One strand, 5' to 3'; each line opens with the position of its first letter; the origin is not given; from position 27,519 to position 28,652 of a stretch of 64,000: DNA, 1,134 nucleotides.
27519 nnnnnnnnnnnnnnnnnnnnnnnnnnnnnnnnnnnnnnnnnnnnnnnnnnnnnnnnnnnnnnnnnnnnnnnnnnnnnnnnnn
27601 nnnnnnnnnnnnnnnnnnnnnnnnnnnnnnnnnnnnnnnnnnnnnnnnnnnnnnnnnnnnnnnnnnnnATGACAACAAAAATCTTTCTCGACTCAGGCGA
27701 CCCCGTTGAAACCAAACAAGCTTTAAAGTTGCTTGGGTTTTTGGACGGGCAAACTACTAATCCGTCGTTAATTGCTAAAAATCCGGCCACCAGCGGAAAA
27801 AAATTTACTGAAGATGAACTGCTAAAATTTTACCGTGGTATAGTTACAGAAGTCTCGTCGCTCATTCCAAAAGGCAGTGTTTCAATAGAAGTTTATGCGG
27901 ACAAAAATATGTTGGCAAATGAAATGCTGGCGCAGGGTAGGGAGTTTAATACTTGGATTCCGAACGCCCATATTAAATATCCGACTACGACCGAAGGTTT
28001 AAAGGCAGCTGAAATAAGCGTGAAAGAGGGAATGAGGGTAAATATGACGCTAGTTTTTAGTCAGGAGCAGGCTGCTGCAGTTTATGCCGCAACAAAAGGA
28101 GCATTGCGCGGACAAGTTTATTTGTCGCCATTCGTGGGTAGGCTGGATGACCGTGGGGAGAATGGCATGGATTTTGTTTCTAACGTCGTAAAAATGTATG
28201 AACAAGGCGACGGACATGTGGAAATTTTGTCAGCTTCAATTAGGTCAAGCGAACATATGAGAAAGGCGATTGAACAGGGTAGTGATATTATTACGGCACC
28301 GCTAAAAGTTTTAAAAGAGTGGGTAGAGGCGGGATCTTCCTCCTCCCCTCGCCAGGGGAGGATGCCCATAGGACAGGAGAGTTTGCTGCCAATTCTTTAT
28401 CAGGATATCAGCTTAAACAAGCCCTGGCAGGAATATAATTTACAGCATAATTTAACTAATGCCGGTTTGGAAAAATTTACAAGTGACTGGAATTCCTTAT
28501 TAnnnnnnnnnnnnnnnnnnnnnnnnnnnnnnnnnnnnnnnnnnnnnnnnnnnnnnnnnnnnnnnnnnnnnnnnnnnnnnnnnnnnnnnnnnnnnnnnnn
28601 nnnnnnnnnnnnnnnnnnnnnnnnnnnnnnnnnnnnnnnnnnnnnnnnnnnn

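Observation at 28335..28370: Same class of hairpin element in-frame in the transaldolase C-terminus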

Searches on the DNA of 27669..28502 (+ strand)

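Call 73: search_with_rna_model(model_id=R1, sources=[L001, L002, L003, L004, L005, L006, L007, L008, L009, L010, L011, L012, L013, L014, L015, L016, L017, L018, L019, L020, L021, L022, L023, L024, L025, L026, L027, L028, L029, L030, L031, L032, L033, L034, L035, L036, L037, L038, L039, L040, L041, L042, L043, L044, L045, L046, L047, L048, L049, L050, L051, L052, L053, L054, L055, L056, L057, L058, L059, L060, L061, L062, L063, L064, L065, L066, L067, L068, L069, L070, L071, L072, L073, L074, L075, L076, L077, L078, L079, L080, L081, L082, L084], max_evalue=0.01)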
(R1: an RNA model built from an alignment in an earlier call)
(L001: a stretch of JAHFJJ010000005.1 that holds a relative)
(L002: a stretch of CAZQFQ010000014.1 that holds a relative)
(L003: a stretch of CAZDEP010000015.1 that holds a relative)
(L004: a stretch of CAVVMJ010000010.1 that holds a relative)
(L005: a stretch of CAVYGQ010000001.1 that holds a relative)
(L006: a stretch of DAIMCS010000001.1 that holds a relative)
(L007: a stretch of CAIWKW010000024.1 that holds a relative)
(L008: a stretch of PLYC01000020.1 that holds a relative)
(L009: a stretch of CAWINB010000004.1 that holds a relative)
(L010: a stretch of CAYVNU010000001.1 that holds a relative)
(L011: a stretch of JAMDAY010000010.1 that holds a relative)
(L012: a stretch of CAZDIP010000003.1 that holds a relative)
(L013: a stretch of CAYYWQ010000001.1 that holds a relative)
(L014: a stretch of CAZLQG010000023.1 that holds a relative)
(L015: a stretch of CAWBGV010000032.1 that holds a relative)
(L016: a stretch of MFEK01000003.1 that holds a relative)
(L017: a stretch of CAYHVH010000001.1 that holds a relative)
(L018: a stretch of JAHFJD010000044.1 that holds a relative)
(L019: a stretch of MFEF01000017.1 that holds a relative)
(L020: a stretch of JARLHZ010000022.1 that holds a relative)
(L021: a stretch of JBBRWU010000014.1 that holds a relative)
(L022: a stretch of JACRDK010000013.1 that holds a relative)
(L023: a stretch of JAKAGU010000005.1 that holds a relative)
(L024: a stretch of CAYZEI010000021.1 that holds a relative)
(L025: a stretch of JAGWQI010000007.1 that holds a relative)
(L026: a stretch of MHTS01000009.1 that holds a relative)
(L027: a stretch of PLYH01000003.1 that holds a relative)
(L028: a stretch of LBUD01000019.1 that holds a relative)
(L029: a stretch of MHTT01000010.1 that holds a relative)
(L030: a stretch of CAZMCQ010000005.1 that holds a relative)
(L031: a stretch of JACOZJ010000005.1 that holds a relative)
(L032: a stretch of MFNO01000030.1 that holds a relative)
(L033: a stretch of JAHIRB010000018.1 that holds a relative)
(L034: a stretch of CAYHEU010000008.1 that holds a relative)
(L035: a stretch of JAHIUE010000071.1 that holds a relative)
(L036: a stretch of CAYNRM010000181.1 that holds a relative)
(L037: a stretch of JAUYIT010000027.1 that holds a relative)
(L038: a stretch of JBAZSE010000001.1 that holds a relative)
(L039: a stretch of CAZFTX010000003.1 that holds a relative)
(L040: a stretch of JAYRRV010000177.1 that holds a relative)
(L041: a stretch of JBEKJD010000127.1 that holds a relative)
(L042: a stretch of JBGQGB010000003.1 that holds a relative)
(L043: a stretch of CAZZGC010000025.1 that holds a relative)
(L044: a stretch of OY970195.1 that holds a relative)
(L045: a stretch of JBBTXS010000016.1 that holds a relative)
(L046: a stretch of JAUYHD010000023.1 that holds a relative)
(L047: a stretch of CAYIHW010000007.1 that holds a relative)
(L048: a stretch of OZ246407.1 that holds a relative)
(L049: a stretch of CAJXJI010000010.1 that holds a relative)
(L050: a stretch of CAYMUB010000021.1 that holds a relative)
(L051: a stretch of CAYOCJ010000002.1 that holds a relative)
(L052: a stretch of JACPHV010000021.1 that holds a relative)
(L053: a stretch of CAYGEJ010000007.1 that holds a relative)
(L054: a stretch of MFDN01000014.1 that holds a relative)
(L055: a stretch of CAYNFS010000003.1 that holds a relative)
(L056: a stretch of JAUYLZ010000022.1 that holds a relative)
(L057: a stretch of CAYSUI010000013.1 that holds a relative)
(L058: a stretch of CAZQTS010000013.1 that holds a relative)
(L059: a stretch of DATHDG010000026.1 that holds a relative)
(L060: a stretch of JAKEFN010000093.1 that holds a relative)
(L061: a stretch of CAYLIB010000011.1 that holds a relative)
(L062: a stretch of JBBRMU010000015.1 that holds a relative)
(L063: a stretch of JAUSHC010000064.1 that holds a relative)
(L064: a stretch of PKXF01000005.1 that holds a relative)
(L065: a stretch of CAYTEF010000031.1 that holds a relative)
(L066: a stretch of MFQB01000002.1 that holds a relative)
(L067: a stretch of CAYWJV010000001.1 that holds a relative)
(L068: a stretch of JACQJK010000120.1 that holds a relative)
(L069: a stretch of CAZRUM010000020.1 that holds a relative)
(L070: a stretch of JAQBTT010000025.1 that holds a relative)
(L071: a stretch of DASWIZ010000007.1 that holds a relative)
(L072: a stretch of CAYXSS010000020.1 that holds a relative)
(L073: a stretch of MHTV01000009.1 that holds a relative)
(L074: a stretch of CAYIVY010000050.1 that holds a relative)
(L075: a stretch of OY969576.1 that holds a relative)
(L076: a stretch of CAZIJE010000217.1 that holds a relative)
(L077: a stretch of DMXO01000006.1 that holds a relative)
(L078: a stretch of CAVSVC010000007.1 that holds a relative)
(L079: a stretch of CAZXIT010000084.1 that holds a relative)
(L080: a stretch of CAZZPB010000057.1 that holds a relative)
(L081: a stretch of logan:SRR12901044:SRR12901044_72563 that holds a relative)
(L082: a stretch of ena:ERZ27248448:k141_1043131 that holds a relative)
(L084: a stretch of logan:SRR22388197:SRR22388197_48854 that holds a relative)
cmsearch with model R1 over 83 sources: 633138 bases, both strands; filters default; matches with E-value up to 0.01: 30.
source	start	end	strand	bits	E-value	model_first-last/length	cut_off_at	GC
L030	5378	5428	+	77.4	6.3e-20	1-51/51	no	0.73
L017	5109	5159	+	73.5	8.5e-19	1-51/51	no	0.73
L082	5779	5829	-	67.8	4e-17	1-51/51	no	0.75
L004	4680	4760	-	52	1.7e-12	1-51/51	no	0.68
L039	1370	1419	+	41.7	1.7e-09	1-51/51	no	0.64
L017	4697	4740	-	41.3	2.3e-09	1-51/51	no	0.61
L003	4689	4730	-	39.9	5.8e-09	1-51/51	no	0.64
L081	2204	2245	-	36.7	5.2e-08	1-51/51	no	0.64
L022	281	322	+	35.6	1e-07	1-51/51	no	0.67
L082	5769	5810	+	35.5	1.1e-07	1-51/51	no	0.71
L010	412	455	+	35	1.6e-07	1-51/51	no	0.55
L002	1485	1535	+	32.8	7.1e-07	1-51/51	no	0.63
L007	714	787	+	32.7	7.7e-07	1-51/51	no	0.69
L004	219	270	+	31.9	1.3e-06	1-51/51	no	0.65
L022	1981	2020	+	29.8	5.3e-06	1-51/51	no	0.6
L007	7265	7346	-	29.8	5.4e-06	1-51/51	no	0.49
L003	4661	4720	+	28.4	1.4e-05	1-51/51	no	0.7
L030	4665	4730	-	27.8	2.1e-05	1-51/51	no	0.68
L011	4685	4726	+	27.7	2.2e-05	1-51/51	no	0.64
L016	694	734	+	26.7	4.2e-05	1-51/51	no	0.59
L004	4670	4711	+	24.9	0.00014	1-51/51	no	0.67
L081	2176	2235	+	24.4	0.0002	1-51/51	no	0.65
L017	1026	1070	-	24.2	0.00024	1-51/51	no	0.56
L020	1757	1796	+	23.5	0.00038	1-51/51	no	0.57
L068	1617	1661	-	23.4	0.00039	1-51/51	no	0.62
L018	3807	3846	+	22.6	0.00066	1-51/51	no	0.55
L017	1147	1189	+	21.9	0.0011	1-51/51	no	0.63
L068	1420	1461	-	21.8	0.0012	1-51/51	no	0.62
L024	6544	6601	+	20.8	0.0023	1-51/51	no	0.62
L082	5551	5602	+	20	0.0038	1-51/51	no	0.62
